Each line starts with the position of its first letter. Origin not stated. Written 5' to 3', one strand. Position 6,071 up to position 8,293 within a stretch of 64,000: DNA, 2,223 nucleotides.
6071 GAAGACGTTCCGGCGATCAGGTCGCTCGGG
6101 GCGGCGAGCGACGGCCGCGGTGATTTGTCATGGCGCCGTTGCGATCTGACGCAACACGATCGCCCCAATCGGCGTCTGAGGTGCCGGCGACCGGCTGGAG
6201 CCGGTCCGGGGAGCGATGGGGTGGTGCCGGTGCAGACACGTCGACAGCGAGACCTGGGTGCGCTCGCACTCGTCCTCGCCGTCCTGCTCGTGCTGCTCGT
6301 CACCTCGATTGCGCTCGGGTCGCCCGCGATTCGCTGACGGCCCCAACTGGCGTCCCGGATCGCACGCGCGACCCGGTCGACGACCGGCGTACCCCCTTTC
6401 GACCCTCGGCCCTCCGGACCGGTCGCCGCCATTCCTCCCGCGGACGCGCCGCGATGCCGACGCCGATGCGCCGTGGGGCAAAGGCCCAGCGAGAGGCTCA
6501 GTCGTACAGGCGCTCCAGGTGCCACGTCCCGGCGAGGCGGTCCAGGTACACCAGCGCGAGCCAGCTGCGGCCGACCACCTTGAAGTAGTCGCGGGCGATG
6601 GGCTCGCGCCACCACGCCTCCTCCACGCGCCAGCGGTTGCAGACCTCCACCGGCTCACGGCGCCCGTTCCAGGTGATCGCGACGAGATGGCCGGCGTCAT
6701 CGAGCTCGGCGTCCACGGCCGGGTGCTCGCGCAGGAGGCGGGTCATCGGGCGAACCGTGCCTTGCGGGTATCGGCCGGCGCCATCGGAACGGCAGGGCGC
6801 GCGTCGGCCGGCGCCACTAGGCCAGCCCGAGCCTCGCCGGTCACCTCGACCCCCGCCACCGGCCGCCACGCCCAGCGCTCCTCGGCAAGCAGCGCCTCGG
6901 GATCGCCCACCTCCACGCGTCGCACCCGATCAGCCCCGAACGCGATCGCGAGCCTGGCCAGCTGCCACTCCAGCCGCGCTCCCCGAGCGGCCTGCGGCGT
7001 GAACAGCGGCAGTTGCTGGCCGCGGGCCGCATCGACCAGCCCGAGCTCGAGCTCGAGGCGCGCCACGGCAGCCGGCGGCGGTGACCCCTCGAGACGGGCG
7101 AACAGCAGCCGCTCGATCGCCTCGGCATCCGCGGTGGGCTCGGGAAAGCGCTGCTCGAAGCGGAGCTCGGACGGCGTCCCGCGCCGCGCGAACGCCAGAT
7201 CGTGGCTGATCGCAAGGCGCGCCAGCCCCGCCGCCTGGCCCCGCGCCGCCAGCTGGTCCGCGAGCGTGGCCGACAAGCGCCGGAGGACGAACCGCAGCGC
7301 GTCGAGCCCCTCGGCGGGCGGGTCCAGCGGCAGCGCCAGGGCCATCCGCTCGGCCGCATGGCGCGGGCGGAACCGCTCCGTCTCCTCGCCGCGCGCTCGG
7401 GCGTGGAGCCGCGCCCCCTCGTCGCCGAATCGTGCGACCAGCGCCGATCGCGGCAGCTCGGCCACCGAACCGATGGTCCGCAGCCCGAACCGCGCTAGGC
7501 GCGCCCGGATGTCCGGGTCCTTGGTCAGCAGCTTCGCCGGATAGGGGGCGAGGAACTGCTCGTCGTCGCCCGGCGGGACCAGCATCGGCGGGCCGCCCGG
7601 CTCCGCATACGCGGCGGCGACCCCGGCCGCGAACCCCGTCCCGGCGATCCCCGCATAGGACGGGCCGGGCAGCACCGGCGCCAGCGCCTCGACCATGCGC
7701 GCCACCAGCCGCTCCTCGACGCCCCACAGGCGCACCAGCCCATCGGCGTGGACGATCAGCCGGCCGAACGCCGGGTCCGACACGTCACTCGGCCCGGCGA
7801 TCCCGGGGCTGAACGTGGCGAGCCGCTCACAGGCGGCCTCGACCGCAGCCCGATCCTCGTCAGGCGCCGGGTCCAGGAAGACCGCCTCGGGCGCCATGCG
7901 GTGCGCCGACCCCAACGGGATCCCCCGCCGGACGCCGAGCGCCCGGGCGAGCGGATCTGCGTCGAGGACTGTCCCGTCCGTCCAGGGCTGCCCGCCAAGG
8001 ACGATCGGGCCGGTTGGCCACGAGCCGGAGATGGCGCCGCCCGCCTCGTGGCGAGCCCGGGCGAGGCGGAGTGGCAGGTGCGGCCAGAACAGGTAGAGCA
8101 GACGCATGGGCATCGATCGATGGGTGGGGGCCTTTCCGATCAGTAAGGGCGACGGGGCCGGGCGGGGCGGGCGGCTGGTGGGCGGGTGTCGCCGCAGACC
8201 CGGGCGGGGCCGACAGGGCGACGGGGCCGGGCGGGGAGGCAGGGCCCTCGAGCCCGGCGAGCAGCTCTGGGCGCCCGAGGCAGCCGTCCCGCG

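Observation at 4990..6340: Family of two or three small hydrophobic single-TM peptide ORFs flanking a lipoprotein gene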

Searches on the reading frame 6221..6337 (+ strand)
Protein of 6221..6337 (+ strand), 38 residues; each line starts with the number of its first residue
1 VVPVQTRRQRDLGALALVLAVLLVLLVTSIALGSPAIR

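Call 7: search_protein_families(library=pfam, proteins=[window:6221-6337:+], max_evalue=0.1)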
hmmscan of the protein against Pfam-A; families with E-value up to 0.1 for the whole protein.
window:6221-6337:+ (38 aa): 0 families

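Call 30: search_protein_families(library=ncbifam, proteins=[window:6230-6337:+], max_evalue=0.1)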
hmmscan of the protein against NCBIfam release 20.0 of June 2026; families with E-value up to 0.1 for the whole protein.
window:6230-6337:+ (35 aa): 0 families

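Call 58: search_protein_representatives(alignment_id=A5)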
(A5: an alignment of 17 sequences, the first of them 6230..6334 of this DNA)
Query: 17 sequences, 40 profile positions. Proteins with E-value up to 0.001 (for the whole library): 52; up to 1e-10: 5; up to 1e-30: 0. The best 52 are listed.
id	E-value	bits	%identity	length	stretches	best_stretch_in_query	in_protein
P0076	8.2e-22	92.6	-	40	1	1-40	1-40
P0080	9.3e-21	89.2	-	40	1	1-40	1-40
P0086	5.2e-20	86.8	-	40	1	1-40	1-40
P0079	1.1e-18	82.6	-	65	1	1-40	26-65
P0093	1.4e-13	66.3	-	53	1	4-40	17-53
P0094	7.1e-09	51.2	-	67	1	5-40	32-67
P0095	7.4e-09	51.1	-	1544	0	-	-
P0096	2.7e-08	49.3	-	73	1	5-40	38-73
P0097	4.4e-08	48.6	-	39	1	6-40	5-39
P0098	9.7e-08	47.5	-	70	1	6-38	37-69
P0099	1.1e-07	47.3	-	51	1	5-37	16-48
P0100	2.1e-07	46.5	-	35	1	6-40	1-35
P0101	2.7e-07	46.1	-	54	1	6-38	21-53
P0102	2.8e-07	46.1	-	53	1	6-38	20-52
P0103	3.2e-07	45.9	-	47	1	5-38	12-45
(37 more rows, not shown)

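Call 90: search_protein_families(library=padloc, proteins=[window:6230-6337:+], max_evalue=0.1)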
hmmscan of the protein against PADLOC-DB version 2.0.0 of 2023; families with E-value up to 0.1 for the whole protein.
window:6230-6337:+ (35 aa): 0 families

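Call 91: search_solved_structures(query=A1, max_evalue=1)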
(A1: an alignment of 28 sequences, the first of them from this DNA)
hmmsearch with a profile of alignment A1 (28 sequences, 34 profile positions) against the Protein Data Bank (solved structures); distinct sequences matched with E-value up to 1: 3.
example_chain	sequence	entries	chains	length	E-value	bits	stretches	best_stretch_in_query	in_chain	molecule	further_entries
3b8e_G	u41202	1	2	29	0.55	13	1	9-22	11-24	Na+/K+ ATPase gamma subunit transcript variant a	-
3n23_G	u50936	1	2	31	0.66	12.7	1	9-22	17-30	Na+/K+ ATPase gamma subunit transcript variant a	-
6tt7_Q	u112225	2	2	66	0.77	12.5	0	12-25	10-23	ATP synthase protein 8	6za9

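Call 92: list_cluster_members(proteins=[window:6221-6334:+, window:6224-6334:+, window:6230-6334:+, window:6125-6334:+, window:5001-5129:+])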
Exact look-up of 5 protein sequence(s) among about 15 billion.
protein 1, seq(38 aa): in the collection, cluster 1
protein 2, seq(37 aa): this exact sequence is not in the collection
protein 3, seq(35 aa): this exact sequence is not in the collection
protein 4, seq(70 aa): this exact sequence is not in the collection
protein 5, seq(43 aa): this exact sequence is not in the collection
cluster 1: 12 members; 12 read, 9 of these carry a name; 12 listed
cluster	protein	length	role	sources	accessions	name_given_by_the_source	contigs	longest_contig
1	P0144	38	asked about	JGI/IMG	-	hypothetical protein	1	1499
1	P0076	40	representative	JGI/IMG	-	-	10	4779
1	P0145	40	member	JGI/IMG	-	hypothetical protein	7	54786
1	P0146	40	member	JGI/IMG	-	hypothetical protein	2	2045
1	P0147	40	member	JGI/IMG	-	hypothetical protein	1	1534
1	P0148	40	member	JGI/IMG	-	hypothetical protein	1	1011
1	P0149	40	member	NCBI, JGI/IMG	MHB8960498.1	MAG: hypothetical protein ACYDAN_12805 [Candidatus Limnocylindrales bacterium] | hypothetical protein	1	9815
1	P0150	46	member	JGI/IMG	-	hypothetical protein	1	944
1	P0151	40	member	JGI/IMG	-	hypothetical protein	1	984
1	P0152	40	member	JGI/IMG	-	hypothetical protein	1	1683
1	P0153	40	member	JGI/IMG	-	-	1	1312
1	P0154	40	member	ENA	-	-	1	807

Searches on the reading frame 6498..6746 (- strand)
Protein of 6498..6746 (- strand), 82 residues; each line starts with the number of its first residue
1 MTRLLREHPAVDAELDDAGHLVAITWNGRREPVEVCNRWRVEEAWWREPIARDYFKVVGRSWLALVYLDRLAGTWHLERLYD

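Call 8: find_related_loci(query=window:6501-6746:-, collection=genome_contigs, flank=4000)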
Query seq(82 aa) (82 aa) in genome_contigs; peptide patterns used: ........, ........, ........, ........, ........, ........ (x = any residue, [..] = any of these).
599 stretches matched a pattern (row limit reached: there are more); 131 encode a relative of the query (tblastn E <= 1e-3); the best 80 are kept; 80 distinct loci.
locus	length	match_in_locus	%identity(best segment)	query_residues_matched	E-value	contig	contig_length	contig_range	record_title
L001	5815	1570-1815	91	1-82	8e-49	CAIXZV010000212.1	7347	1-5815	MAG: uncultured Chloroflexi bacterium isolate Umea1p4_bin-051 genome assembly, contig: bin-051:212/638, whole genome sho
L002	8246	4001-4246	89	1-82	2e-48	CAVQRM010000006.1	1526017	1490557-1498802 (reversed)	MAG: uncultured Chloroflexia bacterium isolate MFD09779.bin.2.225 genome assembly, contig: contig_9341, whole genome sho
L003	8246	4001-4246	89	1-82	3e-48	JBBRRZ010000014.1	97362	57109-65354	MAG: Candidatus Limnocylindrales bacterium isolate La2_maxbin2.415 La2_maxbin2.415_K_73736L97362_cov_35.0000, whole geno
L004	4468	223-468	93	1-82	6e-48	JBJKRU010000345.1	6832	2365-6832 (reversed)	MAG: Candidatus Limnocylindrales bacterium isolate Bin_66 S1Ck127_695888_flag_1_multi_6.0000_len_6832, whole genome shot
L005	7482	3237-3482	89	1-82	1e-47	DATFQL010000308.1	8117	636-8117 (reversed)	MAG TPA_asm: Candidatus Limnocylindrales bacterium isolate SMAG_U9328 k141_1746959, whole genome shotgun sequence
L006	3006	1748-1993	89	1-82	3e-47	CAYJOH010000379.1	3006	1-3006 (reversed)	MAG TPA_asm: uncultured Anaerolineaceae bacterium isolate ERP124720_co1_4 genome assembly, contig: NODE_36851_length_300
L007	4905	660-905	90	1-82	3e-47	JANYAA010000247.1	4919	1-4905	MAG: Chloroflexi bacterium isolate GL140_5_metabat_147_sub GL140_5_k141_3413015, whole genome shotgun sequence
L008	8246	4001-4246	88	1-82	3e-46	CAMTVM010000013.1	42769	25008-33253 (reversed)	MAG: uncultured Chloroflexi bacterium isolate G04_MAG_00011 genome assembly, contig: G04_MAG_00011_000000000055, whole g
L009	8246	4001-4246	85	1-82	2e-46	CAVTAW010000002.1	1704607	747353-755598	MAG: uncultured Chloroflexia bacterium isolate MFD02416.bin.2.65 genome assembly, contig: contig_50, whole genome shotgu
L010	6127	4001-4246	90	1-82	3e-46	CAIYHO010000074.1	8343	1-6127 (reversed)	MAG: uncultured Chloroflexi bacterium isolate KTt_bin-0728 genome assembly, contig: bin-0728:074/308, whole genome shotg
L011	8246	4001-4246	85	1-82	1e-46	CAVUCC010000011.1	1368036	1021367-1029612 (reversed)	MAG: uncultured Chloroflexia bacterium isolate MFD02923.bin.2.55 genome assembly, contig: contig_6522, whole genome shot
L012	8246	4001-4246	88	1-82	4e-46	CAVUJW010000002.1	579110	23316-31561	MAG: uncultured Chloroflexia bacterium isolate MFD01721.bin.2.170 genome assembly, contig: contig_17861, whole genome sh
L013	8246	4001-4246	87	1-82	4e-46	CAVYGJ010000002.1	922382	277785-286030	MAG: uncultured Chloroflexia bacterium isolate MFD00392.bin.2.363 genome assembly, contig: contig_11605, whole genome sh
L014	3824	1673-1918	89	1-82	3e-45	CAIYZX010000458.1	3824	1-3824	MAG: uncultured Chloroflexi bacterium isolate LaPlata-b_bin-0719 genome assembly, contig: bin-0719:458/781, whole genome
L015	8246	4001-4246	88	1-82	2e-45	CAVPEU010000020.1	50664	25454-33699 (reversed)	MAG: uncultured Chloroflexia bacterium isolate MFD10097.bin.1.8 genome assembly, contig: contig_22806, whole genome shot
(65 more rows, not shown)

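Call 30: search_protein_families(library=ncbifam, proteins=[window:6498-6746:-], max_evalue=0.1)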
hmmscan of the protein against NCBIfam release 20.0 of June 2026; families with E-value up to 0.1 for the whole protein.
window:6498-6746:- (82 aa): 0 families

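Call 90: search_protein_families(library=padloc, proteins=[window:6498-6746:-], max_evalue=0.1)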
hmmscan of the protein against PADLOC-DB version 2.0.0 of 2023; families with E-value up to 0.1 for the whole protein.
window:6498-6746:- (82 aa): 1 family
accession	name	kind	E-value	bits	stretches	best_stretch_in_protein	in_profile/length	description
PDLC04499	PDC-M18B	-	0.0091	13.4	1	21-74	17-65/178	-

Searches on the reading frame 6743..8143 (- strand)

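Call 30: search_protein_families(library=ncbifam, proteins=[window:6743-8143:-], max_evalue=0.1)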
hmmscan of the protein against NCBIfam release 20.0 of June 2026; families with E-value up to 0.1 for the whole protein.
window:6743-8143:- (466 aa): 9 families
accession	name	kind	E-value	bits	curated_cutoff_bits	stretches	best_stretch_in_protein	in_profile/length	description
NF003015.0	PRK03858.1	subfamily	9e-19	67.8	367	1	46-407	33-380/399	DNA polymerase IV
NF002751.0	PRK02794.1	equivalog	1.3e-16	60.6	371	1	46-346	64-350/425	DNA polymerase IV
NF002677.0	PRK02406.1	equivalog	1.7e-13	50.4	256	2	164-308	144-288/357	DNA polymerase IV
NF002848.0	PRK03103.1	subfamily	2.8e-13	49.1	381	1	45-409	29-388/410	DNA polymerase IV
NF002882.0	PRK03348.1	equivalog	9.6e-12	44.4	389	1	46-312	31-293/461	DNA polymerase IV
NF002492.0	PRK01810.1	equivalog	2.8e-10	39.5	399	1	47-303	37-289/412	DNA polymerase IV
NF002883.0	PRK03352.1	equivalog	3.7e-10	39.5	330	1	46-345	31-317/347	DNA polymerase IV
NF002292.0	PRK01216.1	equivalog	0.0081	15.2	339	1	48-90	32-74/351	DNA polymerase IV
NF010731.0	PRK14133.1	equivalog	0.025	13.8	362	0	213-257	186-230/352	DNA polymerase IV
